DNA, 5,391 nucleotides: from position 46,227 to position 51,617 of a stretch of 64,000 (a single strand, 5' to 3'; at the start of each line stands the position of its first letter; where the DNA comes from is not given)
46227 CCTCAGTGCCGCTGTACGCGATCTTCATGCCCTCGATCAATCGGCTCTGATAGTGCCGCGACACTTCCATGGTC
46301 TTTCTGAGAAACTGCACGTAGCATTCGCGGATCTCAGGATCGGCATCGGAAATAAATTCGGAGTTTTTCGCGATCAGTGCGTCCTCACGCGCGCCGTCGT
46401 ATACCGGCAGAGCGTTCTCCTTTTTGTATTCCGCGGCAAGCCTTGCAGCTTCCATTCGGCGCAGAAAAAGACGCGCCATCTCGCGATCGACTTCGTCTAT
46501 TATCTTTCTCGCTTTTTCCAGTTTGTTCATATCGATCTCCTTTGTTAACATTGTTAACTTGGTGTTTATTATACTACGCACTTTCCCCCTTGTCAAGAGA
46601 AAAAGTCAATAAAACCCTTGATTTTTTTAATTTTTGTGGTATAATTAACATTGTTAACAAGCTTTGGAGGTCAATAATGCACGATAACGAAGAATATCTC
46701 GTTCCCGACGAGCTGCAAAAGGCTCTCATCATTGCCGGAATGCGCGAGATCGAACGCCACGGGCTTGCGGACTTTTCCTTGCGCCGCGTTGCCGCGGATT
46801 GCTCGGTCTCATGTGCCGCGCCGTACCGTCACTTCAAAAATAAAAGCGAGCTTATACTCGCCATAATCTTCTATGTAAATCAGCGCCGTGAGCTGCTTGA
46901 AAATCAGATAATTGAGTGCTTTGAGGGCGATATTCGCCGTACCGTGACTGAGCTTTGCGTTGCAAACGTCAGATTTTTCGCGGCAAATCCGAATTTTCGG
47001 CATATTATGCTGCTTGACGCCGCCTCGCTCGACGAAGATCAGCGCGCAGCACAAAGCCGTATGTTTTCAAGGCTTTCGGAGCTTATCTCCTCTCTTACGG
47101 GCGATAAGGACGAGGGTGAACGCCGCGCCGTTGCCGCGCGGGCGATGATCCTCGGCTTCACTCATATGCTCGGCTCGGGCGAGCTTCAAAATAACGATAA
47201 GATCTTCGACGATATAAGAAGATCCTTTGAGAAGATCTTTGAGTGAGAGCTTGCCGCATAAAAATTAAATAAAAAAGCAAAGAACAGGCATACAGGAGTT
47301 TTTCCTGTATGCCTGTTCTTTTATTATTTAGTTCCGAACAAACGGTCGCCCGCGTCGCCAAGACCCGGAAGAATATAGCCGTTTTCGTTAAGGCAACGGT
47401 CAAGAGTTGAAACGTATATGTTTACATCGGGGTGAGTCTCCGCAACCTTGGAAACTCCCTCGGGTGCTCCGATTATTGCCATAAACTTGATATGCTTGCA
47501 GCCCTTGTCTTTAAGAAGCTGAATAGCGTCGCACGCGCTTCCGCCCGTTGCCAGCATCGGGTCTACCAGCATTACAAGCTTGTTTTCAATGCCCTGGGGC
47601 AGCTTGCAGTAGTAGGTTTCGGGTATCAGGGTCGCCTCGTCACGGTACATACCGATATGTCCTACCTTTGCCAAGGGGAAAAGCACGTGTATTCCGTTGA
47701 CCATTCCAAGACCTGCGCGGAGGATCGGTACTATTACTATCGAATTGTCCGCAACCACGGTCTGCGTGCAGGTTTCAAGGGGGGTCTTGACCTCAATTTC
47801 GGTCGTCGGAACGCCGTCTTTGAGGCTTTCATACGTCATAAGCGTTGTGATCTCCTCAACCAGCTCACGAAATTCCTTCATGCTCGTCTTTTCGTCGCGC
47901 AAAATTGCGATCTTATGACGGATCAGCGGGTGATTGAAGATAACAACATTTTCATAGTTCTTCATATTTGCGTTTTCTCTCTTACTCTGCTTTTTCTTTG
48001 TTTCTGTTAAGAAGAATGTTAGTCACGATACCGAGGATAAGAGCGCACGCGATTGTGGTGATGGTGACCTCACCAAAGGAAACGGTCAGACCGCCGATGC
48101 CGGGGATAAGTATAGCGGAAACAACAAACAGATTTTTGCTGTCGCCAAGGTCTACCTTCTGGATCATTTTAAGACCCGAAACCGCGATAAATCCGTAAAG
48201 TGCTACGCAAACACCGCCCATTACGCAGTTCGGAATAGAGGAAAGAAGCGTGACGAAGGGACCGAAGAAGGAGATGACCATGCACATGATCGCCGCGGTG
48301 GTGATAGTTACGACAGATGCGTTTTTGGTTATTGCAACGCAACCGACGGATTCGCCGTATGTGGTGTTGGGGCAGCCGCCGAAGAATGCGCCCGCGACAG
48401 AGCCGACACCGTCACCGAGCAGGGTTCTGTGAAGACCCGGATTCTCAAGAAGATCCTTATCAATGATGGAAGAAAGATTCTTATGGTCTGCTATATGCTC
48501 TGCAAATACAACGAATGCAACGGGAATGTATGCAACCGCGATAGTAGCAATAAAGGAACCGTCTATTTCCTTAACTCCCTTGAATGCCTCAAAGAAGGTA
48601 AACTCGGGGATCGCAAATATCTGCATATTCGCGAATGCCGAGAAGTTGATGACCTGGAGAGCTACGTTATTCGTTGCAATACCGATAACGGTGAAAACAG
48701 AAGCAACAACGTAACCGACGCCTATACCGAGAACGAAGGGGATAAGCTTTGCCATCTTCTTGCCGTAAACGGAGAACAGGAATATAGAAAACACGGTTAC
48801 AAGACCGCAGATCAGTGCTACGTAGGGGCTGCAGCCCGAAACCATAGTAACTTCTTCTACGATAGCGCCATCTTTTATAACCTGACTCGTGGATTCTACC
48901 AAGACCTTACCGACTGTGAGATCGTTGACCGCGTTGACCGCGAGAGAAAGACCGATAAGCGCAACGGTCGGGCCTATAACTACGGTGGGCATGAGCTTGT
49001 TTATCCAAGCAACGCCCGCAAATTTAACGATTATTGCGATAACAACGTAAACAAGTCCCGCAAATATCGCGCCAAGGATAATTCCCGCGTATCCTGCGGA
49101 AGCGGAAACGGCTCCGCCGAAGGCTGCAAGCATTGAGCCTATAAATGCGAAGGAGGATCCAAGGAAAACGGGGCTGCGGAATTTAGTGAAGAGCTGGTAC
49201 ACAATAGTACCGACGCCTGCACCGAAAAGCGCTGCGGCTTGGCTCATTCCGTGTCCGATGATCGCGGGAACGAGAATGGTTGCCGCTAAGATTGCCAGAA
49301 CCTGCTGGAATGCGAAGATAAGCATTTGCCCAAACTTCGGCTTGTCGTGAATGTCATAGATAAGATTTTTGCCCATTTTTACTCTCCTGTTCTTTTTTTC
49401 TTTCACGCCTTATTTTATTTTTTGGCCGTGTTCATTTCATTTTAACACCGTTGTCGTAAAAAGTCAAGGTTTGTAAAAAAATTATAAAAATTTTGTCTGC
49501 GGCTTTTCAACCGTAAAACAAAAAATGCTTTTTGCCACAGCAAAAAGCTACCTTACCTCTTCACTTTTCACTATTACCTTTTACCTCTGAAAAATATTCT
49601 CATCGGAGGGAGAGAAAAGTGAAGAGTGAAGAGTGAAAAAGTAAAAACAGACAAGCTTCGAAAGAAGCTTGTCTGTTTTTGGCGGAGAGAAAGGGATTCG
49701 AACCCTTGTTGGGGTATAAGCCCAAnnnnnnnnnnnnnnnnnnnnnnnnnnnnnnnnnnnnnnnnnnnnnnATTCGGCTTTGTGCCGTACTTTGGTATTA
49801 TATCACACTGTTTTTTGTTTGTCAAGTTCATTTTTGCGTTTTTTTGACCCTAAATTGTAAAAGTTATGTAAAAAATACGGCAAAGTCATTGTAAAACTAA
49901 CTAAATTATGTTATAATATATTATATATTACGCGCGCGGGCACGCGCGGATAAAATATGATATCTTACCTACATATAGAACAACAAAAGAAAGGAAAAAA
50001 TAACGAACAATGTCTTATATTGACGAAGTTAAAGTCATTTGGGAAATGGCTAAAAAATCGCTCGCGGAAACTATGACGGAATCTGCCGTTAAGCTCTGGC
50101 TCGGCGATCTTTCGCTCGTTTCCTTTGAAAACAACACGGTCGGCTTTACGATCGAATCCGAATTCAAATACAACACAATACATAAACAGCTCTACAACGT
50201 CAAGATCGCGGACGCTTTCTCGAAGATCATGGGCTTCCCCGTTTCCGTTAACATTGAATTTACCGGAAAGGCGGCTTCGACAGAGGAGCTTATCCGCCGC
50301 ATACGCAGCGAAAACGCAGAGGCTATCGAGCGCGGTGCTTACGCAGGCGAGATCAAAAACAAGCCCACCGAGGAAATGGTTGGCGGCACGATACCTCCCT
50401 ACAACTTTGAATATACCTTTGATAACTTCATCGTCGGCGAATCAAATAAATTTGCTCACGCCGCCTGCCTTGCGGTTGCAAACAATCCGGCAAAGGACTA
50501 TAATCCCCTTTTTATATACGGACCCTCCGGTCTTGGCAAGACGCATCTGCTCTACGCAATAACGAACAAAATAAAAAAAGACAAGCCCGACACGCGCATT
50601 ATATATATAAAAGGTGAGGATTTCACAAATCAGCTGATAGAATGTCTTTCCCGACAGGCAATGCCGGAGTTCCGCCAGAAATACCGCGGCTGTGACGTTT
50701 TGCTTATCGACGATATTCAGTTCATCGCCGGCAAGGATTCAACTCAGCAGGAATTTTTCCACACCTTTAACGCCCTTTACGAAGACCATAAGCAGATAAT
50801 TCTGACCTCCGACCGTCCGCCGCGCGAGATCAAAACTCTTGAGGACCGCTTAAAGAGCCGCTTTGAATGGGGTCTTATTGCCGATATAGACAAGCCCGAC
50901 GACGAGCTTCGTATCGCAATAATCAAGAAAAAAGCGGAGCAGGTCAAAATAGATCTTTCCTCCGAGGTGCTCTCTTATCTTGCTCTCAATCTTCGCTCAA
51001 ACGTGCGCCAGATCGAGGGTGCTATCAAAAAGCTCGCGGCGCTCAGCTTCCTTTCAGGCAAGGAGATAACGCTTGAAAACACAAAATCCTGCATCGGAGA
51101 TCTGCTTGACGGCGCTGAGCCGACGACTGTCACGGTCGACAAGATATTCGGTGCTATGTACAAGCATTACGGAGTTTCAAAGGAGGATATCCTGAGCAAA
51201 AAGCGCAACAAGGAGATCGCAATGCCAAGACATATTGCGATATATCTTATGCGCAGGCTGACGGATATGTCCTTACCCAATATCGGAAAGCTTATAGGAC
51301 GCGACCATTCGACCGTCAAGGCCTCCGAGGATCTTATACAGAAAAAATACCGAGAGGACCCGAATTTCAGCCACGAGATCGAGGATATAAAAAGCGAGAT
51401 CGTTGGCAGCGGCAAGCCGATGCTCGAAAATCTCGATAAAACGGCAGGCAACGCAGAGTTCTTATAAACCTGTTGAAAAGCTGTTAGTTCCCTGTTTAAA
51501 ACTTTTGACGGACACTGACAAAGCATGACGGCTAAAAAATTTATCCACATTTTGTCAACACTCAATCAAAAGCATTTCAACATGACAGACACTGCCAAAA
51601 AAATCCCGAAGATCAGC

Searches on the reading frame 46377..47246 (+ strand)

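Call 48: search_protein_families(library=pfam, proteins=[window:46377-47246:+])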
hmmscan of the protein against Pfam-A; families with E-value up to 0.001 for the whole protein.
window:46377-47246:+ (289 aa): 2 families
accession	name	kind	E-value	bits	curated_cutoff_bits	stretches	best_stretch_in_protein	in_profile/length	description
PF00440.29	TetR_N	-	2.7e-08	33.9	24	1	120-163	4-47/47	Bacterial regulatory proteins, tetR family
PF13305.11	TetR_C_33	-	5.8e-05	24.1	26.8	1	191-286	2-98/103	Tetracyclin repressor-like, C-terminal domain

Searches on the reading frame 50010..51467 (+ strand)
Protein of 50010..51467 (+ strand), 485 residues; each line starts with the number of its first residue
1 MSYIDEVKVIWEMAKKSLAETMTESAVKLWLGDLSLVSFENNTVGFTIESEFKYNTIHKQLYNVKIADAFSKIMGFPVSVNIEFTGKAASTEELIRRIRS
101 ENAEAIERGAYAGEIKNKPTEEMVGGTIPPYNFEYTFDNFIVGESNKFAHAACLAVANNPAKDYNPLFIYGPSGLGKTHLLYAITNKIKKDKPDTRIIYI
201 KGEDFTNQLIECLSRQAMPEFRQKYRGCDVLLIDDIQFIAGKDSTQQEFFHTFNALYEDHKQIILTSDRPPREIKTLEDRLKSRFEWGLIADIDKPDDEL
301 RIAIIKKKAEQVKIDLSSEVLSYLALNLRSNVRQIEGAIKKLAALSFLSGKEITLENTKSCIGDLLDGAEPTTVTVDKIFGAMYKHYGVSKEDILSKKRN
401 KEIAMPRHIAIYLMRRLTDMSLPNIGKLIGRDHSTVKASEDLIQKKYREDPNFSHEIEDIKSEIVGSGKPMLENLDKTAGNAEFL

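Call 48: search_protein_families(library=pfam, proteins=[window:50010-51467:+])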
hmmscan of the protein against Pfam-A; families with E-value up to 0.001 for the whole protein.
window:50010-51467:+ (485 aa): 12 families
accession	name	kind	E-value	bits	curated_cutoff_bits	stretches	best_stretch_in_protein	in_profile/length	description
PF00308.24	Bac_DnaA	-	6.8e-71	238.1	23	1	133-291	3-161/162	Bacterial DnaA ATPAse domain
PF08299.17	Bac_DnaA_C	-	9.5e-24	83.7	31.5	1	376-439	1-65/69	Bacterial dnaA protein helix-turn-helix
PF01695.23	IstB_IS21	-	1.1e-08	35.3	24.1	1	167-270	95-195/238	IstB-like ATP binding protein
PF00004.35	AAA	-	3.9e-08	34.2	21.2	1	168-286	2-128/131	ATPase family associated with various cellular activities (AAA)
PF13173.12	AAA_14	-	2.8e-07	31.1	27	1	165-278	3-108/129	AAA domain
PF01637.24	ATPase_2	-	3.6e-06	27.4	33.2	1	163-210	19-65/225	ATPase domain predominantly from Archaea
PF11490.13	DNA_pol3_a_NII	-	2e-05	24.9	26.3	1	37-118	26-109/117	DNA polymerase III polC-type N-terminus II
PF13401.12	AAA_22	-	4e-05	24.4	27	0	166-254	7-105/130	AAA domain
PF00910.28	RNA_helicase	-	6.2e-05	23.9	21.5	1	168-250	2-68/105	RNA helicase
PF11638.13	DnaA_N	-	7.1e-05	22.9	24.6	1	10-71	3-64/65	DnaA N-terminal domain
PF22688.2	Hda_lid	-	0.0002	21.7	27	0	298-355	1-58/65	Hda, lid domain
PF13191.12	AAA_16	-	0.00035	21.6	32.6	0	165-217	25-78/167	AAA ATPase domain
